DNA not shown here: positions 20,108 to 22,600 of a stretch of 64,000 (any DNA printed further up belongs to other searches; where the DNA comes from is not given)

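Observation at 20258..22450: A T9SS-sorted S1 serine protease with PKD domains embedded in a cobalamin-riboswitch-controlled uptake cluster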

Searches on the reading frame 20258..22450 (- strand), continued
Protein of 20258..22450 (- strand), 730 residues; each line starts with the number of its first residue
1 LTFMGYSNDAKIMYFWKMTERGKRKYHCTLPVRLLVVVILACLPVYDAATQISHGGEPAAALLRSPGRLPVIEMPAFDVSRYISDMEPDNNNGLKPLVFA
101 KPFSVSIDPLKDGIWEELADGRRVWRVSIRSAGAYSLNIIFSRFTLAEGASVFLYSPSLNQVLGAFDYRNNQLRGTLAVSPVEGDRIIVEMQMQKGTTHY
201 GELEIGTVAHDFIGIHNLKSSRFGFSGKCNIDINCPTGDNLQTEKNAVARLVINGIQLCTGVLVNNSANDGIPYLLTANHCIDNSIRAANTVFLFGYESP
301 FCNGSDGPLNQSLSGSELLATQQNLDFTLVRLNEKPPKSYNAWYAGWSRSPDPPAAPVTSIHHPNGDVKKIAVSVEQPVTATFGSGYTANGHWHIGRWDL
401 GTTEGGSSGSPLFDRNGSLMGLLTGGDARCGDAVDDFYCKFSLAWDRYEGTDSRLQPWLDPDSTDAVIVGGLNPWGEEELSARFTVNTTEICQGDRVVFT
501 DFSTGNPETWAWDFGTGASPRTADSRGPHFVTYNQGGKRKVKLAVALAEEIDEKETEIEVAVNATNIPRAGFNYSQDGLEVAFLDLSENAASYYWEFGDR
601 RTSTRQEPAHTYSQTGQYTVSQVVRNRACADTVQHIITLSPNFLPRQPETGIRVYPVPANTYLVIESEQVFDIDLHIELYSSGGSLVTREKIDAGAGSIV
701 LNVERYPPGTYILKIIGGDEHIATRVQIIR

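Call 27: search_solved_structures(query=window:20258-22399:-, max_evalue=0.01, show_alignments=2)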
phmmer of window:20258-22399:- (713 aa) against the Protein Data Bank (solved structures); distinct sequences matched with E-value up to 0.01: 15.
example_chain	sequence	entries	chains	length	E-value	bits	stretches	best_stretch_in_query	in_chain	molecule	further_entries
4nsv_A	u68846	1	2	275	1.2e-38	136.4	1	207-459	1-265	Lysyl endopeptidase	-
4nsy_A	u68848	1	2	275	1.3e-38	136.3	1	207-459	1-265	Lysyl endopeptidase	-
1arb_A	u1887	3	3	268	1e-37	133.3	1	207-459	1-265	ACHROMOBACTER PROTEASE I | Protease 1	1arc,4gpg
9omd_A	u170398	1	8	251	3.9e-22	81.8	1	205-426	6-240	Lysyl endopeptidase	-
1l0q_A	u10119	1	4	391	1.2e-08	37.3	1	563-615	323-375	Surface layer protein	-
9lrk_A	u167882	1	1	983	1.9e-08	36.6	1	570-628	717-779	Collagenase ColH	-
9lqj_A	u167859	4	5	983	1.9e-08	36.6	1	570-628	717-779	Collagenase ColH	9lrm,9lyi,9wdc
2kzw_A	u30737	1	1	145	5.1e-08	35.2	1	561-617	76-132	Uncharacterized protein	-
6aem_A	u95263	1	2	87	2.4e-06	29.6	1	549-610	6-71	PKD domain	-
4l9d_A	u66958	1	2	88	5.2e-06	28.5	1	551-622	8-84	Protease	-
4u6t_A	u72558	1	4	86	0.00039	22.3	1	568-608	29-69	ColH protein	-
4u7k_A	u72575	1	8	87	0.00039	22.3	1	568-608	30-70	ColH protein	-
4jgu_A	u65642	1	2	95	0.00043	22.2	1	565-608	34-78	ColH protein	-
2y72_A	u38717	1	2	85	0.009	17.8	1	571-611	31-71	COLLAGENASE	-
4jrw_A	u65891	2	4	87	0.0097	17.7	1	571-611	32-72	Collagenase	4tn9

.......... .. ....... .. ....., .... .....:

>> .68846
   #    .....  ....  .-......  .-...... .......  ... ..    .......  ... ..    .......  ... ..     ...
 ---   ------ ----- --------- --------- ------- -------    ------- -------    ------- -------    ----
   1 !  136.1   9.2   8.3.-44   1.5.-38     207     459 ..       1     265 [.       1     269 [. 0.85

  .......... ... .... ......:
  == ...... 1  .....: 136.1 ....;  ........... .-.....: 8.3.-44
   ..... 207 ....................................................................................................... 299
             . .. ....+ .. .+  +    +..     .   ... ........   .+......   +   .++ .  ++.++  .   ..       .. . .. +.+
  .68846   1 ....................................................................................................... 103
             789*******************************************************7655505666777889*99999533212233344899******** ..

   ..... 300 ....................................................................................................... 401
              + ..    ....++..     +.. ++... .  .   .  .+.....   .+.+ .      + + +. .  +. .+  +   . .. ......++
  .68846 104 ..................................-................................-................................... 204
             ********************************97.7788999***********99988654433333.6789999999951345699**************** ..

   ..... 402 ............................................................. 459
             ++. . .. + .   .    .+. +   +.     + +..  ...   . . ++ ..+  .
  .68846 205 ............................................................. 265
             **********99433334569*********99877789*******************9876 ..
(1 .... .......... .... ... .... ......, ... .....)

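Call 32: search_protein_families(library=pfam, proteins=[L048:8660-9925:+, L048:7509-8600:+, L048:6427-7338:+, L042:7130-9745:+, L042:6084-7121:+, L042:4022-5983:+, L052:7741-9915:+, L052:12222-15317:+, L078:5538-9197:+, L020:6660-9437:-], max_evalue=0.001)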
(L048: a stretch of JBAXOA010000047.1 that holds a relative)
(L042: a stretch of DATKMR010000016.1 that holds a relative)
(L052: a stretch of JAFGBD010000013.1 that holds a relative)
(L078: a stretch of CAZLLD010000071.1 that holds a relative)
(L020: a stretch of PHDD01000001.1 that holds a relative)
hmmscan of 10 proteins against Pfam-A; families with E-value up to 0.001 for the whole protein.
L048:8660-9925:+ (421 aa): 1 family
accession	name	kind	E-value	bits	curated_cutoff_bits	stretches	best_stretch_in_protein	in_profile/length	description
PF22244.2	GCE_fung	-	1.1e-31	111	27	1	190-370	42-231/231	Glucuronyl esterase, fungi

L048:7509-8600:+ (363 aa): 2 families
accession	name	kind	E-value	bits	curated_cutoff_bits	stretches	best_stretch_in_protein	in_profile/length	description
PF00871.23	Acetate_kinase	-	1.2e-22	80.6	22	1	156-311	177-335/392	Acetokinase family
PF00480.26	ROK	-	0.00053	20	22.9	1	170-323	113-259/294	ROK family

L048:6427-7338:+ (303 aa): 1 family
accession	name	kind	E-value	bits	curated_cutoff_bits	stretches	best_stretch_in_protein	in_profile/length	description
PF01515.24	PTA_PTB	-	2.8e-41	142.4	24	1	81-295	105-317/319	Phosphate acetyl/butaryl transferase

L042:7130-9745:+ (871 aa): 1 family
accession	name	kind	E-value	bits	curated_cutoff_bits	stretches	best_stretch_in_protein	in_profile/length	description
PF01841.26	Transglut_core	-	5.4e-27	94.6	23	2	146-232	13-106/108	Transglutaminase-like superfamily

L042:6084-7121:+ (345 aa): 4 families
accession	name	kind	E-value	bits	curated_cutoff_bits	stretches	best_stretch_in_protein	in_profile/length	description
PF13377.12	Peripla_BP_3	-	4.7e-11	43.5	26.5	1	177-341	2-167/167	Periplasmic binding protein-like domain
PF00532.27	Peripla_BP_1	-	5.3e-11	42.9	22.2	1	70-279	3-215/281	Periplasmic binding proteins and sugar binding domain of LacI family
PF00356.27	LacI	-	1.7e-06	28.1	27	1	8-51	3-43/46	Bacterial regulatory proteins, lacI family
PF04967.18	HTH_10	-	7.4e-05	22.9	23.1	0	37-54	3-20/53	HTH DNA binding domain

L042:4022-5983:+ (653 aa): 4 families
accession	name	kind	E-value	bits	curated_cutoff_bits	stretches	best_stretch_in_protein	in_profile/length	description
PF02096.25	60KD_IMP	-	3.3e-51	173.9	35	1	415-608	1-160/163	60Kd inner membrane protein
PF14849.12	YidC_periplas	-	4.4e-30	106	24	1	126-400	2-280/283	YidC periplasmic domain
PF13414.12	TPR_11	-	6.3e-05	23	26.8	1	39-71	2-34/42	TPR repeat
PF09976.15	TPR_21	-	0.001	19.3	25.5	0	39-75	154-192/193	Tetratricopeptide repeat-like domain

L052:7741-9915:+ (724 aa): 2 families
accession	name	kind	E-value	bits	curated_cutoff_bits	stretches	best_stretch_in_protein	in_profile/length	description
PF07715.20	Plug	-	1e-25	90.7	23.9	1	50-158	3-107/107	TonB-dependent Receptor Plug Domain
PF00593.30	TonB_dep_Rec_b-barrel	-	1.3e-25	91.6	27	1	236-698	8-436/436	TonB dependent receptor-like, beta-barrel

L052:12222-15317:+ (1031 aa): 6 families
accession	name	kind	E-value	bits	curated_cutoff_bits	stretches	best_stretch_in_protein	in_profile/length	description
PF07719.23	TPR_2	-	2.4e-28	96.3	27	1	480-508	6-34/34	Tetratricopeptide repeat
PF00515.34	TPR_1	-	8.4e-15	54.3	27.8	0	297-319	11-33/34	Tetratricopeptide repeat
PF13414.12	TPR_11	-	8.4e-13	48.2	26.8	0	482-509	1-28/42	TPR repeat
PF13181.12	TPR_8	-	9.3e-12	44.6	25.7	0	479-508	5-34/34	Tetratricopeptide repeat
PF13428.12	TPR_14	-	3.1e-10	40.1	23.5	0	353-392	5-44/44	Tetratricopeptide repeat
PF14559.12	TPR_19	-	1e-05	26.2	25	0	360-391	2-33/68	Tetratricopeptide repeat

L078:5538-9197:+ (1219 aa): 9 families
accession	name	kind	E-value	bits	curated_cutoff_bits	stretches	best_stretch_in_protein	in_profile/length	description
PF07719.23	TPR_2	-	5.1e-50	163.9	27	0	178-203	8-33/34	Tetratricopeptide repeat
PF00515.34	TPR_1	-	3.9e-43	144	27.8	0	432-458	8-34/34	Tetratricopeptide repeat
PF13181.12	TPR_8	-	1e-26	91.2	25.7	0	675-701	7-33/34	Tetratricopeptide repeat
PF13428.12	TPR_14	-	8.7e-26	88.2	23.5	0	175-204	5-34/44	Tetratricopeptide repeat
PF13414.12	TPR_11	-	7.7e-25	86.8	26.8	2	236-260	2-26/42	TPR repeat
PF14559.12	TPR_19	-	5.7e-22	78.3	25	0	557-596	1-40/68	Tetratricopeptide repeat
PF13432.12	TPR_16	-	1.1e-10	42.2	32.7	0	551-598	1-48/65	Tetratricopeptide repeat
PF13424.12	TPR_12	-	1.4e-07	32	30.1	0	178-203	10-34/77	Tetratricopeptide repeat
PF13176.12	TPR_7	-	0.00047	20.5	27.9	0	235-260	6-31/36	Tetratricopeptide repeat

L020:6660-9437:- (925 aa): 6 families
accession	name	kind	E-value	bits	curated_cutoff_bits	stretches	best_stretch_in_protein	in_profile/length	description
PF00072.30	Response_reg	-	7.6e-23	81.2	30.2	1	807-914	1-107/111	Response regulator receiver domain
PF00512.31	HisKA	-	2.1e-17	63.4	26.9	1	556-621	2-66/66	His Kinase A (phospho-acceptor) domain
PF08448.16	PAS_4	-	3.1e-13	50.4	23.1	1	428-536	2-109/110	PAS fold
PF00989.32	PAS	-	3.6e-11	43.5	22.6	1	423-532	3-113/113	PAS fold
PF13426.13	PAS_9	-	7.3e-11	42.7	27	1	431-533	1-102/103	PAS domain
PF13188.13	PAS_8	-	3.6e-05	24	21.8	0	422-474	2-55/65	PAS domain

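Call 37: predict_structure(alignment_id=A1)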
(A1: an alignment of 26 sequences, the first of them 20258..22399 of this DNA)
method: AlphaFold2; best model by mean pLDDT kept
length: 713 residues; sequences in the alignment: 26
mean_pLDDT: 84.2   pTM: 0.77
mean pLDDT of the five models: 84.2, 81.1, 79.7, 78.0, 67.7
residues with pLDDT >= 90: 334; 70-90: 287; 50-70: 46; < 50: 46
segments of 3 or more residues with pLDDT < 50: 1-12, 25-33, 47-49, 71-74, 203-210, 626-633
pLDDT, mean of each block of 10 residues (from residue 1): 39 62 48 52 61 90 81 65 95 92 90 93 94 91 83 85 91 92 94 85 43 79 93 94 96 94 95 92 76 82 95 91 92 89 88 90 91 94 81 94 94 84 91 92 93 92 92 86 93 96 94 91 97 95 88 92 93 87 84 89 86 87 54 55 69 71 87 79 82 83 76 72
secondary structure, 60 per line:
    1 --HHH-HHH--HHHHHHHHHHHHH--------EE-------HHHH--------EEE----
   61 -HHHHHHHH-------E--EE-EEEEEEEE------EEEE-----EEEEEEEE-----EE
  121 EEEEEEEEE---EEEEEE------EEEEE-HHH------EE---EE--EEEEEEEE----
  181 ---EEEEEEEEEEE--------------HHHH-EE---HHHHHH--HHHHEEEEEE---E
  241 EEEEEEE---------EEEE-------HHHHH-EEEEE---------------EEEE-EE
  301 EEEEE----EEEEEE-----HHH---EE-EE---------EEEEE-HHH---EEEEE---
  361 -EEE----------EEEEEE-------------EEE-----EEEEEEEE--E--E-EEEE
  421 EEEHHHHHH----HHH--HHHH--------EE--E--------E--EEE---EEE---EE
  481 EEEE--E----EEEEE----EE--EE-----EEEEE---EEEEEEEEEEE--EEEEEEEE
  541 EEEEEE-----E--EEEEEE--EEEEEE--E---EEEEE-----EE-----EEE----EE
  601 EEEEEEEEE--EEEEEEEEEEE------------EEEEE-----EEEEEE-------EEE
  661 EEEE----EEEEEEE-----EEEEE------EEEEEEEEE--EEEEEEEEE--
elements in order (helices of 4 or more, strands of 3 or more residues): H12-24 H42-45 E54-56 H62-69 E83-90 E97-100 E106-113 E119-129 E133-138 E145-149 E169-176 E184-194 H209-212 H219-224 H227-230 E231-236 E240-247 E257-260 H268-272 E274-278 E294-297 E299-305 E310-315 E341-345 E353-357 E362-364 E375-380 E394-396 E402-409 E417-423 H424-429 H439-442 E467-469 E473-475 E479-484 E492-496 E512-516 E520-530 E533-546 E555-560 E563-568 E575-579 E592-594 E599-609 E612-622 E635-639 E645-650 E658-664 E669-675 E681-685 E692-700 E703-711

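Call 43: fold_search(model_id=the predicted structure, library=pdb)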
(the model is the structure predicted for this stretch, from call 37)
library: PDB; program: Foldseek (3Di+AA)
matches with E <= 10: 1746; with E <= 0.001: 270
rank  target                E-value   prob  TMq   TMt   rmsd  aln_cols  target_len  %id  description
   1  4nsv_A                4.3e-21  1.00  0.34  0.89   2.1       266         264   36  Lysobacter enzymogenes lysc endoproteinase K30R mutant covalently inhibited by TLCK (released 2014-04-23)
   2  4nsy_A                4.6e-21  1.00  0.34  0.89   2.2       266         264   36  Wild-type lysobacter enzymogenes lysc endoproteinase covalently inhibited by TLCK (released 2014-04-23)
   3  1arb                  6.2e-21  1.00  0.34  0.89   2.1       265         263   36  THE PRIMARY STRUCTURE AND STRUCTURAL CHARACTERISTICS OF ACHROMOBACTER LYTICUS PROTEASE I, A LYSINE-SPECIFIC SERINE PROTE (released 1993-10-31)
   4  4nsy_B                2.7e-20  1.00  0.34  0.88   2.1       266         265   36  Wild-type lysobacter enzymogenes lysc endoproteinase covalently inhibited by TLCK (released 2014-04-23)
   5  9flw_A                7.0e-12  1.00  0.15  0.20  57.4       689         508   12  CryoEM structure of the fragment-6 (3571-4078) in the grappling hook protein A (GhpA) in the bacterium Aureispira sp.  (released 2024-10-16)
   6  9flp_A                7.3e-11  1.00  0.15  0.12  59.9       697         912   12  CryoEM structure of the neck (1403-2314) in the grappling hook protein A (GhpA) in the bacterium Aureispira sp. CCB-QB (released 2024-10-16)
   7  7ptp_A                9.3e-10  1.00  0.13  0.13  31.1       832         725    9  In-situ structure of pentameric S-layer protein (released 2021-12-15)
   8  9fls_A                2.2e-08  1.00  0.18  0.34  32.1       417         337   13  CryoEM structure of the fragment-3 (2061-2397) in the grappling hook protein A (GhpA) in the bacterium Aureispira sp.  (released 2024-10-16)
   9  9flu_A                2.3e-08  1.00  0.17  0.31  31.4       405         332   15  CryoEM structure of the fragment-1 (3402-3733) in the grappling hook protein A (GhpA) in the bacterium Aureispira sp.  (released 2024-10-16)
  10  9flv_A                3.7e-08  1.00  0.14  0.21  39.3       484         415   13  CryoEM structure of the fragment-5 (2393-2807) in the grappling hook protein A (GhpA) in the bacterium Aureispira sp.  (released 2024-10-16)
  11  1l0q_A                5.4e-08  1.00  0.13  0.23  19.4       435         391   14  Tandem YVTN beta-propeller and PKD domains from an archaeal surface layer protein (released 2002-11-06)
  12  8bxr                  5.7e-08  1.00  0.12  0.24  14.6       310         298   12  Titin FnIII-domain I109-I111 (I/A4-A/A6) from the MIR region (released 2023-02-15)
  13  9g8b_A                8.1e-08  1.00  0.17  0.30  30.6       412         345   16  CryoEM structure of the fragment-2 (2892-3236) in the grappling hook protein A (GhpA) in the bacterium Aureispira sp.  (released 2024-10-16)
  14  8v2b_B                1.2e-07  1.00  0.12  0.14  34.7       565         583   10  Cryo-EM structure of mouse type II OSM receptor complex: model for full extracellular assembly (released 2024-11-20)
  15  8k35_A                1.6e-07  0.99  0.12  0.11  44.1       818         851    8  Structure of the bacteriophage lambda tail tip complex (released 2023-11-15)
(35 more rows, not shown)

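Call 44: find_related_loci(query=window:20258-22399:-, collection=metagenome_contigs, flank=8000)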
Query window:20258-22399:- (713 aa) in metagenome_contigs; peptide patterns used: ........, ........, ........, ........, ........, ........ (x = any residue, [..] = any of these).
54 stretches matched a pattern; 1 encode a relative of the query (tblastn E <= 1e-3); 1 distinct loci.
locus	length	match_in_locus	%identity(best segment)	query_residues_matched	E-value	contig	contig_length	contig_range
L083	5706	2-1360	57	261-713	6e-178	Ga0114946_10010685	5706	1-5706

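Call 45: find_encoding_contigs(protein=P0010, flank=8000, max_places=1)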
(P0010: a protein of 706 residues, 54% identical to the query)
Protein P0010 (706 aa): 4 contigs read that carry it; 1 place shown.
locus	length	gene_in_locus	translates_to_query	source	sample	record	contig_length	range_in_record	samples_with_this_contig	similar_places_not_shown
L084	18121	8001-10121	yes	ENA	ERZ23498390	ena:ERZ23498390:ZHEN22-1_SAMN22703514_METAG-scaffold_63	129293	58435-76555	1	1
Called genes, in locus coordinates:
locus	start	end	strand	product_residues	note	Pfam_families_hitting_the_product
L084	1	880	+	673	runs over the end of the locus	PF07676:PD40 (faint), PF26550:Tricorn_2nd (faint), PF26549:Tricorn_N, PF20434:BD-FAE (weak), PF00326:Peptidase_S9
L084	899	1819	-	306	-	PF00701:DHDPS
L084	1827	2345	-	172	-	PF21857:DUF6913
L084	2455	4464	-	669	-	PF22745:Nlig-Ia, PF01653:DNA_ligase_aden, PF03120:OB_DNA_ligase, PF03119:DNA_ligase_ZBD (weak), PF12826:HHH_2, PF14520:HHH_5, PF00533:BRCT, PF16589:BRCT_2 (faint)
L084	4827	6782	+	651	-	PF00593:TonB_dep_Rec_b-barrel, PF07715:Plug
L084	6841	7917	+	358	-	PF16819:DUF5074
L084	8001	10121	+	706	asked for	PF00089:Trypsin (faint), PF13365:Trypsin_2, PF00801:PKD (weak), PF18911:PKD_4, PF18962:Por_Secre_tail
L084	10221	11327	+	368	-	PF01497:Peripla_BP_2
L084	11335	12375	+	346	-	PF01032:FecCD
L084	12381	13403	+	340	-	PF00005:ABC_tran, PF13304:AAA_21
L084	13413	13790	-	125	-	PF05036:SPOR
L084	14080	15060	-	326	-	PF01264:Chorismate_synt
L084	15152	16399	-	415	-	PF00275:EPSP_synthase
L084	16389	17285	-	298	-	PF08501:Shikimate_dh_N, PF03807:F420_oxidored (weak), PF18317:SDH_C (weak)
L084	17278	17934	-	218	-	PF01487:DHquinase_I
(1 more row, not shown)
